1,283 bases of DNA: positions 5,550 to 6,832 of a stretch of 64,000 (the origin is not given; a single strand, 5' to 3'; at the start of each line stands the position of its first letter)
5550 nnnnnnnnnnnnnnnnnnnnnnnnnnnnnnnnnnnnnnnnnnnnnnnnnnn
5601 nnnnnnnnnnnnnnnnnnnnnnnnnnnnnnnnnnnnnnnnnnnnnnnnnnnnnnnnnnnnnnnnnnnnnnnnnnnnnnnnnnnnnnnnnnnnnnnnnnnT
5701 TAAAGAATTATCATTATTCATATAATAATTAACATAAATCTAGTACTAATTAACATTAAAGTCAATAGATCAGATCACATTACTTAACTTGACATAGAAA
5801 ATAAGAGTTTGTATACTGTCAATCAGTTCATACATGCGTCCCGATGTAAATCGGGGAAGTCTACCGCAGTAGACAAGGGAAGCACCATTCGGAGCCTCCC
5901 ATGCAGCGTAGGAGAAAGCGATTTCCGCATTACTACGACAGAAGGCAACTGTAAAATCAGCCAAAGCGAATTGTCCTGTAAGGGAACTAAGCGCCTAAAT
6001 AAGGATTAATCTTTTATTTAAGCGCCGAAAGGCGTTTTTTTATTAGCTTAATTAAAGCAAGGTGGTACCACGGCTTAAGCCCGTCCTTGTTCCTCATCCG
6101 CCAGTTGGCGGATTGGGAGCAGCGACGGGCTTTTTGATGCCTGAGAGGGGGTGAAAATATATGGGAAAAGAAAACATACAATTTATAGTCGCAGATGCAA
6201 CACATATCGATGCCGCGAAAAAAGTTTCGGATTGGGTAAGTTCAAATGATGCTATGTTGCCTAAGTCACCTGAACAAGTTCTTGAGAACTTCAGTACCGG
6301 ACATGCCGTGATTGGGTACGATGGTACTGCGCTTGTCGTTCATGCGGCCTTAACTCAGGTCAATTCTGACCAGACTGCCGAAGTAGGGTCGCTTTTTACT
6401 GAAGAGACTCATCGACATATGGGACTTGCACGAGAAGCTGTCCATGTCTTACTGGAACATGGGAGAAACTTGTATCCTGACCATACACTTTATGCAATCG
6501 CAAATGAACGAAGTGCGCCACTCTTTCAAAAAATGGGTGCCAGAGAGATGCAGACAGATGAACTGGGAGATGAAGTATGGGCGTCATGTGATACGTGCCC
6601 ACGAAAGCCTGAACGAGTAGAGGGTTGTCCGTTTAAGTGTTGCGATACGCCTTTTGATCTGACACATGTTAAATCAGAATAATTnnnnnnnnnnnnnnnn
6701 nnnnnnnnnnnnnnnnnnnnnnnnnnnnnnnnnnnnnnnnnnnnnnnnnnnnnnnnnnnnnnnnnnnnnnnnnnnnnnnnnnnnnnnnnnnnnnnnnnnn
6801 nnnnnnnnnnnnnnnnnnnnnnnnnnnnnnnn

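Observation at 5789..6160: T-box riboswitch-like leader with a canonical antiterminator/terminator switch, in front of a GNAT-M20 operon and divergent from glnA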

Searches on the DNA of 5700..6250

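Call 4: search_rna_families(source=window, start=5700, end=6250, threshold=evalue, max_evalue=10, show_alignments=6)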
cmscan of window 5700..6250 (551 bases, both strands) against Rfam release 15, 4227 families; matches with E-value up to 10: 4.
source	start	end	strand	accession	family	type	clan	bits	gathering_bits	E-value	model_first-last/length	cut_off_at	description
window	5951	6091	+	RF00230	T-box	Cis-reg; leader;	-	26.9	93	0.00043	1-219/219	no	T-box leader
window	6072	6141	+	RF03734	mir-4773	Gene; miRNA;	-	26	100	0.021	1-78/78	no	mir-4773 microRNA precursor family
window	6009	6132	-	RF00065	snoR9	Gene; snRNA; snoRNA; CD-box;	CL00132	14.4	90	0.68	1-128/128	no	Small nucleolar RNA snoR9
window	5945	6042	+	RF01394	isrK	Gene; sRNA;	-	11.8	50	6.2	1-77/77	no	isrK Hfq binding RNA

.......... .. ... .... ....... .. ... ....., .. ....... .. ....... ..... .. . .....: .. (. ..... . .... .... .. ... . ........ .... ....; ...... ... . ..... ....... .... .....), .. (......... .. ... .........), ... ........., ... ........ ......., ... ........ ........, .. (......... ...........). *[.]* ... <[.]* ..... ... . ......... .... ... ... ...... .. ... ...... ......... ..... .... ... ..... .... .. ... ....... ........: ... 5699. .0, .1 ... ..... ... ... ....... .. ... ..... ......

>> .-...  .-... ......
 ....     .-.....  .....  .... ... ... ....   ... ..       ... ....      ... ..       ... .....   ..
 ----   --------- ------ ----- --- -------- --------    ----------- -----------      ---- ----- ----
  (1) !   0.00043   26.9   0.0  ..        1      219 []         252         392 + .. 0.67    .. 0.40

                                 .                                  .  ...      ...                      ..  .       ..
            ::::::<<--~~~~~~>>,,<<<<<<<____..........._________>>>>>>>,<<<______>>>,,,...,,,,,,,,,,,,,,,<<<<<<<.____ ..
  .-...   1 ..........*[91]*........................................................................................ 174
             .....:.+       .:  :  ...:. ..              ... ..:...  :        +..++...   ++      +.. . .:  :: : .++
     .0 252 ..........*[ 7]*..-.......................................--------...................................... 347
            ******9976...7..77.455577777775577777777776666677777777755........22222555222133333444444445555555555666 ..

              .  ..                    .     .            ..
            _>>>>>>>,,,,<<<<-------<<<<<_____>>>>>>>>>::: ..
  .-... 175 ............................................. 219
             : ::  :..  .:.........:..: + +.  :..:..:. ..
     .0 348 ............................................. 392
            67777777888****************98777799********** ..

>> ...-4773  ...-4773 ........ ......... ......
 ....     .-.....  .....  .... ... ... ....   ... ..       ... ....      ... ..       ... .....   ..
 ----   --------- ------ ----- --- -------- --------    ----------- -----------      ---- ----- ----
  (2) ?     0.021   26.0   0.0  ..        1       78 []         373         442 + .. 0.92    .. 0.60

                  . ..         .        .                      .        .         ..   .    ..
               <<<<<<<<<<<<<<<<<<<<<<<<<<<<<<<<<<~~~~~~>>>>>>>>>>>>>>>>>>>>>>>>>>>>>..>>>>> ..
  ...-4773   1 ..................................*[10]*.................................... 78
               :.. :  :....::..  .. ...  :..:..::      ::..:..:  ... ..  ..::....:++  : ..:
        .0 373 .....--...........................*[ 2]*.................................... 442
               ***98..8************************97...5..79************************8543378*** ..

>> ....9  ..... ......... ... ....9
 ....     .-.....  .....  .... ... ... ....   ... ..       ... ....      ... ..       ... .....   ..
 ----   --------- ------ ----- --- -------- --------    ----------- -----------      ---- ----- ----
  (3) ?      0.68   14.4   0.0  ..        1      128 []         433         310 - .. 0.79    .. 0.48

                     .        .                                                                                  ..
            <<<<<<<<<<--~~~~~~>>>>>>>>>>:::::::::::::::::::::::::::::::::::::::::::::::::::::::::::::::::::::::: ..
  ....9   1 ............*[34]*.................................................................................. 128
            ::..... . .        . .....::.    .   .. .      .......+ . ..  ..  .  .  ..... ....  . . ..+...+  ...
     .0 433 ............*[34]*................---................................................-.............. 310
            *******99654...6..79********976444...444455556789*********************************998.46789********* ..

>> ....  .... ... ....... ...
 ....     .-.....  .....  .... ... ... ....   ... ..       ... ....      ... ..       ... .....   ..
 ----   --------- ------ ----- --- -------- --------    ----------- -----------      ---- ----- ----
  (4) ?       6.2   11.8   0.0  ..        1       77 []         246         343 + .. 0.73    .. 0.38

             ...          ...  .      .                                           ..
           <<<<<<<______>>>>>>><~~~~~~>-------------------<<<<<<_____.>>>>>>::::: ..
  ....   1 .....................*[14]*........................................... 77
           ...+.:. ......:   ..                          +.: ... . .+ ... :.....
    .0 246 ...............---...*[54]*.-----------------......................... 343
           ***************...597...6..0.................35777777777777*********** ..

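Call 51: search_with_rna_model(model_id=R1, source=window, start=5780, end=6010, filters=off, max_evalue=10, show_alignments=2)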
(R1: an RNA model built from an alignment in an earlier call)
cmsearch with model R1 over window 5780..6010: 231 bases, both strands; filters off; matches with E-value up to 10: 3.
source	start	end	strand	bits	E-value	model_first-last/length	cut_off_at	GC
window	5877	5968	+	7.2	0.077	1-86/86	no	0.52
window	5784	5811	+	3.3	1.2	1-86/86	no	0.25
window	5996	6008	+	1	6.4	1-86/86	no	0.15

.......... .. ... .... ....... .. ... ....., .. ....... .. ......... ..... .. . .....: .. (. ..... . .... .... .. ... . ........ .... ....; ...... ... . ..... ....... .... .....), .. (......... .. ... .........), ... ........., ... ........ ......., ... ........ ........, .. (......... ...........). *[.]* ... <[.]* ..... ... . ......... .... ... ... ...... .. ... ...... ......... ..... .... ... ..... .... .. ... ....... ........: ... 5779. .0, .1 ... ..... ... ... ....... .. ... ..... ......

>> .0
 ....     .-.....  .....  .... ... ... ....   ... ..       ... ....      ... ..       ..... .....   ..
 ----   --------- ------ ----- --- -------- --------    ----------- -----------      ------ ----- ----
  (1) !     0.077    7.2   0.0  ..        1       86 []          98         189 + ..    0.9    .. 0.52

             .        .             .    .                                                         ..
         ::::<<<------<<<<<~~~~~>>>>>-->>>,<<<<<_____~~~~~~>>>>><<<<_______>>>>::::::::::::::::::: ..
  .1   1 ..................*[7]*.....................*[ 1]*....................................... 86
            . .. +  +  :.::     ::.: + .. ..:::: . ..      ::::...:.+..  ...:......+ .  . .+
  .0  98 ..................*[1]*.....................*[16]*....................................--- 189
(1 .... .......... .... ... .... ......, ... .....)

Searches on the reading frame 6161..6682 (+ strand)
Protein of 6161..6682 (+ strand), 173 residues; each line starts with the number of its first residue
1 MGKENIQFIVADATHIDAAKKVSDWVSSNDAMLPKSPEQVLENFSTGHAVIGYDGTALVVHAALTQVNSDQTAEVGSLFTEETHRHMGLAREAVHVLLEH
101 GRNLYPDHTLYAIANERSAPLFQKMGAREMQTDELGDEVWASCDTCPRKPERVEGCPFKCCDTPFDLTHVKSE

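Call 7: search_protein_families(library=pfam, proteins=[window:6161-6682:+])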
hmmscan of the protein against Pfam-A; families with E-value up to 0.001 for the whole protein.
window:6161-6682:+ (173 aa): 4 families
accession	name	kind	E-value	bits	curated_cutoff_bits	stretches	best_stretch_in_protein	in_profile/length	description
PF00583.31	Acetyltransf_1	-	7e-08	33.2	20.7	1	34-126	17-115/116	Acetyltransferase (GNAT) family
PF08445.16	FR47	-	9.6e-05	22.7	22.1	1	63-132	12-82/86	FR47-like protein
PF13302.13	Acetyltransf_3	-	0.00019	22.5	25.4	1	61-127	68-137/138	Acetyltransferase (GNAT) domain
PF24553.2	Rv0428c_C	-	0.00045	20.4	27.2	1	23-129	112-217/224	Probable histone acetyltransferase Rv0428c C-terminal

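Call 10: search_protein_families(library=ncbifam, proteins=[window:6161-6682:+], max_evalue=0.01)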
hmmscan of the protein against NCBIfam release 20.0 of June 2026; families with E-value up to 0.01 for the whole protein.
window:6161-6682:+ (173 aa): 4 families
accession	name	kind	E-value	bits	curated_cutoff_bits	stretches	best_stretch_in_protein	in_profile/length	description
NF005840.0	PRK07757.1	equivalog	9.5e-13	48.3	154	1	7-150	4-141/153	N-acetyltransferase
NF008964.0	PRK12308.1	equivalog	1.7e-05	23.4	657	1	8-150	466-602/624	argininosuccinate lyase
NF049894.1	CG3035_N_ac_Glu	equivalog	0.00092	18.5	280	1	23-129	179-291/300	N-acetylglutamate synthase, CG3035 family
NF005921.0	PRK07922.1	equivalog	0.0043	16.7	180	1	8-141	9-137/170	amino-acid N-acetyltransferase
